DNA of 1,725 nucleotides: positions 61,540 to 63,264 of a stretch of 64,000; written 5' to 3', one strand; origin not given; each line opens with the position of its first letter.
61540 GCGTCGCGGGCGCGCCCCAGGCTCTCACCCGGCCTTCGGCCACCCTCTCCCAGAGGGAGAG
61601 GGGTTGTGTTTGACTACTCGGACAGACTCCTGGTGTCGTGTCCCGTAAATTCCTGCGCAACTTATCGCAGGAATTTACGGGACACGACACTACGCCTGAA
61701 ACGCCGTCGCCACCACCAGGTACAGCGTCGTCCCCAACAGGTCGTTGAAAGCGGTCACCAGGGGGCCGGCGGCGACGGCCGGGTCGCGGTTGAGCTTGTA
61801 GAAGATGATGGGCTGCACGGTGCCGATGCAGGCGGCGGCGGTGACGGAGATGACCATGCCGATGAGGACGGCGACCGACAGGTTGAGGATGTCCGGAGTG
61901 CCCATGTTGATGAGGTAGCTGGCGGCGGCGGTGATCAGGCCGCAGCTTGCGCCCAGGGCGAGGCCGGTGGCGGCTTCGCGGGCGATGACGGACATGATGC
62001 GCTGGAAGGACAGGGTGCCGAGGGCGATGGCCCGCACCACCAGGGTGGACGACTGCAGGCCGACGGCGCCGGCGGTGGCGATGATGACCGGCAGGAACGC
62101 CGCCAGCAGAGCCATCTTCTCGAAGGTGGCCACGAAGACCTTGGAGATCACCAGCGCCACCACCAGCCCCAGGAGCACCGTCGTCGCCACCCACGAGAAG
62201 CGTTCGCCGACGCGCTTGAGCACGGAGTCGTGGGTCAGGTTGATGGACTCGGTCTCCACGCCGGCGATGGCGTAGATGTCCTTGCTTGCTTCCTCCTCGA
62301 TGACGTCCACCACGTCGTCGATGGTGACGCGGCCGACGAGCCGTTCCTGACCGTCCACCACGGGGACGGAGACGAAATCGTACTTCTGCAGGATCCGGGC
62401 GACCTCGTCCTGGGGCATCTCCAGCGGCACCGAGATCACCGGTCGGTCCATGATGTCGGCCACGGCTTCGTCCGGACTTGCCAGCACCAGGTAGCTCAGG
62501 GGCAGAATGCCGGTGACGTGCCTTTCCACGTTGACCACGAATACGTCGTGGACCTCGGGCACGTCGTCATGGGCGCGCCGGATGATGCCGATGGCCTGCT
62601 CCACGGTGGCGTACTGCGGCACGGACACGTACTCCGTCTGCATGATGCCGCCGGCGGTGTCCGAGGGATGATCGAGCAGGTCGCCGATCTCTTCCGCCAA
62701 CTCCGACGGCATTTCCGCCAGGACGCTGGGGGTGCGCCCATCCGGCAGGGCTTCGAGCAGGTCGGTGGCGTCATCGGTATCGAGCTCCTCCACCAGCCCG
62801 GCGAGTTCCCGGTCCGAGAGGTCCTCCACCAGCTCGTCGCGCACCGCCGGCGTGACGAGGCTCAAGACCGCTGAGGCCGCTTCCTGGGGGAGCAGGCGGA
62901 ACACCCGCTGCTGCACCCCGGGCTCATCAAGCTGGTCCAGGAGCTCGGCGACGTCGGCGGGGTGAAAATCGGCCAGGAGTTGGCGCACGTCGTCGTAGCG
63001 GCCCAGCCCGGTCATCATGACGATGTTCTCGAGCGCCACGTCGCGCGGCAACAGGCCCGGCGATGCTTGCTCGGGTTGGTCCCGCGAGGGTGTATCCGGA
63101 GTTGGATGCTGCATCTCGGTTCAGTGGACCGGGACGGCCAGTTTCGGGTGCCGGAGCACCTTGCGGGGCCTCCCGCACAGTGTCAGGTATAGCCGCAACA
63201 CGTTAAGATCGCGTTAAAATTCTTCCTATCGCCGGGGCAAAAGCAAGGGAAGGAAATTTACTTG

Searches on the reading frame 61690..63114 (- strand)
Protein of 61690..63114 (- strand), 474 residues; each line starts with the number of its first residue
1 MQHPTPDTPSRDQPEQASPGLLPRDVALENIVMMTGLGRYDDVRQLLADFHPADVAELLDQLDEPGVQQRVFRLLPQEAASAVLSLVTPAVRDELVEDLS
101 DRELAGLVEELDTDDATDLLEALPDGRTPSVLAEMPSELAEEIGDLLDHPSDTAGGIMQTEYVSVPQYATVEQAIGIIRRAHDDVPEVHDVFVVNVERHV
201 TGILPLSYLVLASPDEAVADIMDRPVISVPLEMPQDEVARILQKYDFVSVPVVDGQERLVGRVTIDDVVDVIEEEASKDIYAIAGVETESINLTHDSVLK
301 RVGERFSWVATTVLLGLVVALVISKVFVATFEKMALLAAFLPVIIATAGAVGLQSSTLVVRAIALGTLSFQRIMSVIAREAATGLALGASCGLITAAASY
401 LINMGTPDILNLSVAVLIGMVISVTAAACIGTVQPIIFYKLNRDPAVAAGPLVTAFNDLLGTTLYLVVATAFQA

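Call 92: search_protein_families(library=pfam, proteins=[window:61690-63114:-], max_evalue=0.001)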
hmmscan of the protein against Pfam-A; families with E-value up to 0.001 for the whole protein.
window:61690-63114:- (474 aa): 3 families
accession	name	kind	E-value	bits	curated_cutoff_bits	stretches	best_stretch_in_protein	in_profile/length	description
PF01769.21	MgtE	-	2e-27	96.4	27.6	1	341-467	1-124/125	Divalent cation transporter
PF03448.22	MgtE_N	-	2.3e-22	79.9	25.9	1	51-152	2-102/102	MgtE intracellular N domain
PF00571.33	CBS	-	9.9e-18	64.7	24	2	218-273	1-56/57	CBS domain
